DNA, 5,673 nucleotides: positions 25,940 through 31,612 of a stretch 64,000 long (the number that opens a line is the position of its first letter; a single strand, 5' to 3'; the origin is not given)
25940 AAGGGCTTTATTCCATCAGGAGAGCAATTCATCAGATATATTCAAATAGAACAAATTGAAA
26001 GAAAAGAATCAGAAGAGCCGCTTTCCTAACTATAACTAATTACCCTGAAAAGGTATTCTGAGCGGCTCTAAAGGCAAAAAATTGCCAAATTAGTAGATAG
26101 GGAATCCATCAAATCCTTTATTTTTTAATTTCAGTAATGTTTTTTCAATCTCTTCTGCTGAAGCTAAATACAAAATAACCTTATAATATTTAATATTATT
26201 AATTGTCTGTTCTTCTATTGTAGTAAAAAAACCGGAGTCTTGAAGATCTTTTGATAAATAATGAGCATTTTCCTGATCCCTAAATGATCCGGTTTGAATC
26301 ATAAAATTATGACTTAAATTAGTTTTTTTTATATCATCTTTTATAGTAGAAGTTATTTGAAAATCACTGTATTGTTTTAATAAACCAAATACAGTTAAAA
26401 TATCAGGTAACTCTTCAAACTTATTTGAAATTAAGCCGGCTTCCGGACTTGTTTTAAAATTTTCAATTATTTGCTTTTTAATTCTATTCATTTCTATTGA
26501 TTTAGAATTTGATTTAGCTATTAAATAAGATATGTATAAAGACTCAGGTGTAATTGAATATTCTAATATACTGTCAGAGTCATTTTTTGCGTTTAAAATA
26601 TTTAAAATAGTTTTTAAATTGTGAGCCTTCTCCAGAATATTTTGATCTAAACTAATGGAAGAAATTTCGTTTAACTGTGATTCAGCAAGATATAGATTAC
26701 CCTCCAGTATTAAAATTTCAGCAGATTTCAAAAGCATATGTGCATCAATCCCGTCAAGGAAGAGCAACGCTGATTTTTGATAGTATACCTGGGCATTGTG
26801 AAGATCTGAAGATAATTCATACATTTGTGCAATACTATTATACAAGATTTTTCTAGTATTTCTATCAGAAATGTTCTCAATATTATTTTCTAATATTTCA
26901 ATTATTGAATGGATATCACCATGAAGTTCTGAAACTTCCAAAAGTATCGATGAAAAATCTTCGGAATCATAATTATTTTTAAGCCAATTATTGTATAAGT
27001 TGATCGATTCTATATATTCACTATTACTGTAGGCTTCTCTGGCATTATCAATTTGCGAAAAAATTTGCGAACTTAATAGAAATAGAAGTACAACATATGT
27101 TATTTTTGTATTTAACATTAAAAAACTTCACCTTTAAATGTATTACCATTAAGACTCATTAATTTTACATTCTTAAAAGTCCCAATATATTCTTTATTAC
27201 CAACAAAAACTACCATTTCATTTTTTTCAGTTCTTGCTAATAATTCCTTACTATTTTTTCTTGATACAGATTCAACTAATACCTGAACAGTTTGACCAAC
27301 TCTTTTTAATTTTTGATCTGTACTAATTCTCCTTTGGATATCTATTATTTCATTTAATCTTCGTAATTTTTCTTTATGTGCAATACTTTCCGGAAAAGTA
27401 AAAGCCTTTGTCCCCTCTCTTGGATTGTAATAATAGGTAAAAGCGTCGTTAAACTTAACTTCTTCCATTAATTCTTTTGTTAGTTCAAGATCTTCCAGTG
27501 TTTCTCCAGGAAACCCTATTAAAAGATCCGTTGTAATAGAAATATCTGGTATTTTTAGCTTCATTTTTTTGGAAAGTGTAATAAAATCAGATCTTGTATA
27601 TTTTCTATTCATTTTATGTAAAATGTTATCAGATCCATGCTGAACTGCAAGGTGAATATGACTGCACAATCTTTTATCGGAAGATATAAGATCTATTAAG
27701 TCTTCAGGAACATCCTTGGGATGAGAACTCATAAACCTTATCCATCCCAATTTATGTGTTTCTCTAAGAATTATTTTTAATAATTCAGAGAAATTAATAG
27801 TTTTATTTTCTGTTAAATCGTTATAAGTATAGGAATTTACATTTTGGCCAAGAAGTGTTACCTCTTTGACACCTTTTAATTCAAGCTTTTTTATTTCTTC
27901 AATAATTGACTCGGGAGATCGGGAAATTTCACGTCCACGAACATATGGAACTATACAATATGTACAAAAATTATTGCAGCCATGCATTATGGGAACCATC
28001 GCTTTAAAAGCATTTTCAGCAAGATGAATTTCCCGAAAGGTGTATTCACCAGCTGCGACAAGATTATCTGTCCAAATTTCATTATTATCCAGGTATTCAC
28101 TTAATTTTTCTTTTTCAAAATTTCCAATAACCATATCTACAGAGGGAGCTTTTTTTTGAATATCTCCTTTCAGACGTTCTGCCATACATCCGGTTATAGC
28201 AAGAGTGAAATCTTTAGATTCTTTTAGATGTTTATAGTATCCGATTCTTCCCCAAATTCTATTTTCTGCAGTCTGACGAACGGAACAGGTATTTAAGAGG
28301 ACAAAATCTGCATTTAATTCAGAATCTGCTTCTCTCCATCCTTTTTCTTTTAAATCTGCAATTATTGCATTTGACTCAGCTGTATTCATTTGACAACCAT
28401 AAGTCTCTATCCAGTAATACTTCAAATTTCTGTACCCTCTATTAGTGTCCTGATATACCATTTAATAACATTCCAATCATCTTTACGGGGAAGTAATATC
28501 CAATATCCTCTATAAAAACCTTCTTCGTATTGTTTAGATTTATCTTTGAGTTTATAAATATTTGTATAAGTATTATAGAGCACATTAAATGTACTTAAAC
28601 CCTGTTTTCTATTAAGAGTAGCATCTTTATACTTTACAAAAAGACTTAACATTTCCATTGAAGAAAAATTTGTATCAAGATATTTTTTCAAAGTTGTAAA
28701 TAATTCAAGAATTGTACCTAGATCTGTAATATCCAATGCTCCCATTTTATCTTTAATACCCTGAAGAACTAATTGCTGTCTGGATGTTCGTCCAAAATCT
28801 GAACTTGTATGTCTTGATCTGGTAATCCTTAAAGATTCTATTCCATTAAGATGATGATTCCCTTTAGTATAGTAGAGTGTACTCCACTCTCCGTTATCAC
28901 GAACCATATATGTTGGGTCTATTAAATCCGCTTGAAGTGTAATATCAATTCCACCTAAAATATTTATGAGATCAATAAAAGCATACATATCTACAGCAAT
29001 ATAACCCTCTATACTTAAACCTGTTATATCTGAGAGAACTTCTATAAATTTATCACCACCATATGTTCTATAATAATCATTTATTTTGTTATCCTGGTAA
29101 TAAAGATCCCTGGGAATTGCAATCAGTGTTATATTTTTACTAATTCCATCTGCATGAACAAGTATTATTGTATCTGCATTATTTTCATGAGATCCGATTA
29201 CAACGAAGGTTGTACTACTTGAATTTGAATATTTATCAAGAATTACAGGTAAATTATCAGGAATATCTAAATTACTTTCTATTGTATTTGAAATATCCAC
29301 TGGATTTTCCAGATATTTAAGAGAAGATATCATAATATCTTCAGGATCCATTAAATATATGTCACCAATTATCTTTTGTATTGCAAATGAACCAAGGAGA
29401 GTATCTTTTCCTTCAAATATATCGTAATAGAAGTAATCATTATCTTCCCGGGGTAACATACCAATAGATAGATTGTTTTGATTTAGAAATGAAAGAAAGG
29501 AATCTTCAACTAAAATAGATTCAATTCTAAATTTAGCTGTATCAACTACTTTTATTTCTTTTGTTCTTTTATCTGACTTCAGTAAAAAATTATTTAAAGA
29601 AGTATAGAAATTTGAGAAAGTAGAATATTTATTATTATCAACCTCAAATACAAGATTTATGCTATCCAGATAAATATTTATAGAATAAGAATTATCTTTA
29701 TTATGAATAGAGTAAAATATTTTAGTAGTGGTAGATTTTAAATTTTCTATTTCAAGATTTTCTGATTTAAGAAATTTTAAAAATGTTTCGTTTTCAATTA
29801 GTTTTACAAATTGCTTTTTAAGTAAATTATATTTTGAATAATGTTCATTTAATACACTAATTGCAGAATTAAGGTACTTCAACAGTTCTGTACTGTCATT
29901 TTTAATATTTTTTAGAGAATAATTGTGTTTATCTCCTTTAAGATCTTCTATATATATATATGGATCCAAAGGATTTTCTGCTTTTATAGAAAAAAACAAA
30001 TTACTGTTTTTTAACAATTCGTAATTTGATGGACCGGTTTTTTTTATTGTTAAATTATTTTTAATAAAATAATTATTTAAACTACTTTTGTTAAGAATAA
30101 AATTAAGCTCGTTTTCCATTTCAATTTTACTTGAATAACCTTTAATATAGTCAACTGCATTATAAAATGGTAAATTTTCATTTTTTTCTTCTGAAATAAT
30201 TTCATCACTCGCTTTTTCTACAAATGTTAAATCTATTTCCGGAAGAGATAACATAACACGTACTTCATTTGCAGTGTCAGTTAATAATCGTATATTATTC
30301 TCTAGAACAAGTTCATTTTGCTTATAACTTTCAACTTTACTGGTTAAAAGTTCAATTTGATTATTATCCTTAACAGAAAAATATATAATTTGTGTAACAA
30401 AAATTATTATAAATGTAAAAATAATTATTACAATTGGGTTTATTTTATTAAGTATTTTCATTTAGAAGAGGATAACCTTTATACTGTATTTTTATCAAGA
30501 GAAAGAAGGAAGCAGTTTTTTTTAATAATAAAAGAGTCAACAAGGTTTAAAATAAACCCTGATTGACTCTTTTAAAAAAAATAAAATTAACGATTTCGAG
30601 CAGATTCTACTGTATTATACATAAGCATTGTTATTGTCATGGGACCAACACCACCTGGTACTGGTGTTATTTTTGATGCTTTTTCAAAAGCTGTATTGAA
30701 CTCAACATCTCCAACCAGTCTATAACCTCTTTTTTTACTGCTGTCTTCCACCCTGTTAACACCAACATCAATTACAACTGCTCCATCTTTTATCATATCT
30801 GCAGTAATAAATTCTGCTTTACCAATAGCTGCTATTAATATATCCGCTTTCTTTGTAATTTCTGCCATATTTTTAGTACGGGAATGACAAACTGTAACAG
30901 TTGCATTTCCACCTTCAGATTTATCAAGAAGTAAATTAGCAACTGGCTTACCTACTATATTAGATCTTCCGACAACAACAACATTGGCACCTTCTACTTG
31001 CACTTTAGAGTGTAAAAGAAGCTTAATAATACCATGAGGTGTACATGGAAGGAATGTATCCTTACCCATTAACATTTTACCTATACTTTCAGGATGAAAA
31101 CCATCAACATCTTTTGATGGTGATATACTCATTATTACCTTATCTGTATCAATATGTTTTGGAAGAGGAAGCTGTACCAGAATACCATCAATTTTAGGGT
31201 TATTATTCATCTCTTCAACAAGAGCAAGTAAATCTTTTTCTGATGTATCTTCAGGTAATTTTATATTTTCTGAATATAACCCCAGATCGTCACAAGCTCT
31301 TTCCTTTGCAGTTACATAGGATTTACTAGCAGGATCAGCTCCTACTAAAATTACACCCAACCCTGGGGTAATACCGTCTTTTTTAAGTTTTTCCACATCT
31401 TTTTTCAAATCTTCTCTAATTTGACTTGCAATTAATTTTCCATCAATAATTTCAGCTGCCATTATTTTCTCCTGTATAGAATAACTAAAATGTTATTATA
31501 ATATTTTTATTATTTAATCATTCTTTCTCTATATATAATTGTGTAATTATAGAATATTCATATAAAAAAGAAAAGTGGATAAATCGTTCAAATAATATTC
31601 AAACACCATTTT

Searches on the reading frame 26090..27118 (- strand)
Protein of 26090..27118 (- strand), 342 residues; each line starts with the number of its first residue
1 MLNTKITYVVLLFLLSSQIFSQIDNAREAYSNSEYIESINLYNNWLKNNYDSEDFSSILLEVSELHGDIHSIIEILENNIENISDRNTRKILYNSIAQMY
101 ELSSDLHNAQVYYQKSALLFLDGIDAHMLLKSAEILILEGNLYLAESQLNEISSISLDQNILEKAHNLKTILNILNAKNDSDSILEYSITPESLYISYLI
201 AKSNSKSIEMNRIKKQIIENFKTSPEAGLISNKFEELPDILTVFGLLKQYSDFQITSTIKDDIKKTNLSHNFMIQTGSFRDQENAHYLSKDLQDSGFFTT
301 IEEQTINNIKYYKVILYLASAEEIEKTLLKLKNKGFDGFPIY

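Call 11: search_protein_families(library=pfam, proteins=[window:26090-27118:-], max_evalue=0.001)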
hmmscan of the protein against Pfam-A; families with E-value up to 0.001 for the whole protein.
window:26090-27118:- (342 aa): 1 family
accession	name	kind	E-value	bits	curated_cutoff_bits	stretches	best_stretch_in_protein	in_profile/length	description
PF05036.18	SPOR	-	2.3e-07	31.5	21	1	271-341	4-75/76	SPOR domain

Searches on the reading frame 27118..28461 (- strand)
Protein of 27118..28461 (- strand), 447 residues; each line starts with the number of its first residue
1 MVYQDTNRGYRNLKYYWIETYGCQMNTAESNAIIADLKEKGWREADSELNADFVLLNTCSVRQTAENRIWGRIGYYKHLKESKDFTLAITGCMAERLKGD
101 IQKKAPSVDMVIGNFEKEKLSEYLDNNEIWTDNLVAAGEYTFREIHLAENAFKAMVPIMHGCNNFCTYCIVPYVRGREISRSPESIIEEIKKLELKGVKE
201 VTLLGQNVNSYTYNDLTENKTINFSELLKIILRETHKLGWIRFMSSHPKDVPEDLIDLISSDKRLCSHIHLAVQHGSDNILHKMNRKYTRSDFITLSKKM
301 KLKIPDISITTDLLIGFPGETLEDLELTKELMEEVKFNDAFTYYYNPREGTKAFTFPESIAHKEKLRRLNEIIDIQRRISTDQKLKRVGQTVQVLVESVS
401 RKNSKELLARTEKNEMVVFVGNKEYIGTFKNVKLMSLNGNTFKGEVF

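Call 11: search_protein_families(library=pfam, proteins=[window:27118-28461:-], max_evalue=0.001)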
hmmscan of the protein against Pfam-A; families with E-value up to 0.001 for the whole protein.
window:27118-28461:- (447 aa): 3 families
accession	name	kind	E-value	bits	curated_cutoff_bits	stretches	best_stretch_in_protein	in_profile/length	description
PF00919.26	UPF0004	-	2.6e-28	98.3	27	1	16-113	2-98/98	Uncharacterized protein family UPF0004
PF04055.27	Radical_SAM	-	2.6e-25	89.9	29.5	1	156-331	1-165/166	Radical SAM superfamily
PF01938.26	TRAM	-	2.6e-09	37.2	21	1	386-446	2-60/61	TRAM domain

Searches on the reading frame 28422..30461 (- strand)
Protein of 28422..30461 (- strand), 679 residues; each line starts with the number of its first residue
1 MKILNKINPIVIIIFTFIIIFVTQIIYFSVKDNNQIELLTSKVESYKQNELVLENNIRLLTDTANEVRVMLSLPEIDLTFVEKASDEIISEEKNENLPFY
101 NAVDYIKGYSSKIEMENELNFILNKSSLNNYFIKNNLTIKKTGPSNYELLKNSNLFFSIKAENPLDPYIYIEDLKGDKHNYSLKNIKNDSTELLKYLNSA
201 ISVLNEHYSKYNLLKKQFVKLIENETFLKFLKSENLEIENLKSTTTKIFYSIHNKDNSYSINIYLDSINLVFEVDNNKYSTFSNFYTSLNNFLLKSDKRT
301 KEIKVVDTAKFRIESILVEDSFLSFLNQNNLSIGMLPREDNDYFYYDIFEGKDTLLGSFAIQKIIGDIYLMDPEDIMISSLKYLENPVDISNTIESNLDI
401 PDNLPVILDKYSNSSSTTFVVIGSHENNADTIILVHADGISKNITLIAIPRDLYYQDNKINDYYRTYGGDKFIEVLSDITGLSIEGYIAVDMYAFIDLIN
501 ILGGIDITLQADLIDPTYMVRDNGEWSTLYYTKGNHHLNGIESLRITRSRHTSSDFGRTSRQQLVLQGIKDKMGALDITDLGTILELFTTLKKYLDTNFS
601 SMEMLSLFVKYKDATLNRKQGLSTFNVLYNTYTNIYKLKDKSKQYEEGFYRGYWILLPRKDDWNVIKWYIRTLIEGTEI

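Call 11: search_protein_families(library=pfam, proteins=[window:28422-30461:-], max_evalue=0.001)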
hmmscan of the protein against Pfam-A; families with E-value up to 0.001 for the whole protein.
window:28422-30461:- (679 aa): 1 family
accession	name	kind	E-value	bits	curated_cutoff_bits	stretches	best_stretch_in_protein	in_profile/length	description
PF03816.19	LytR_cpsA_psr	-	3e-29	102.5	24.6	1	428-573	1-148/150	LytR_cpsA_psr family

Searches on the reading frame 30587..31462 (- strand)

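Call 11: search_protein_families(library=pfam, proteins=[window:30587-31462:-], max_evalue=0.001)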
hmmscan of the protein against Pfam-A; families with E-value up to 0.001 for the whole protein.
window:30587-31462:- (291 aa): 2 families
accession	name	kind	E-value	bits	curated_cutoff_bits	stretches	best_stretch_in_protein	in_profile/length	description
PF02882.25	THF_DHG_CYH_C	-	1e-68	230.2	27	1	123-290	1-158/160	Tetrahydrofolate dehydrogenase/cyclohydrolase, NAD(P)-binding domain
PF00763.28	THF_DHG_CYH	-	4.8e-44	149.8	32.8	1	6-120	1-115/115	Tetrahydrofolate dehydrogenase/cyclohydrolase, catalytic domain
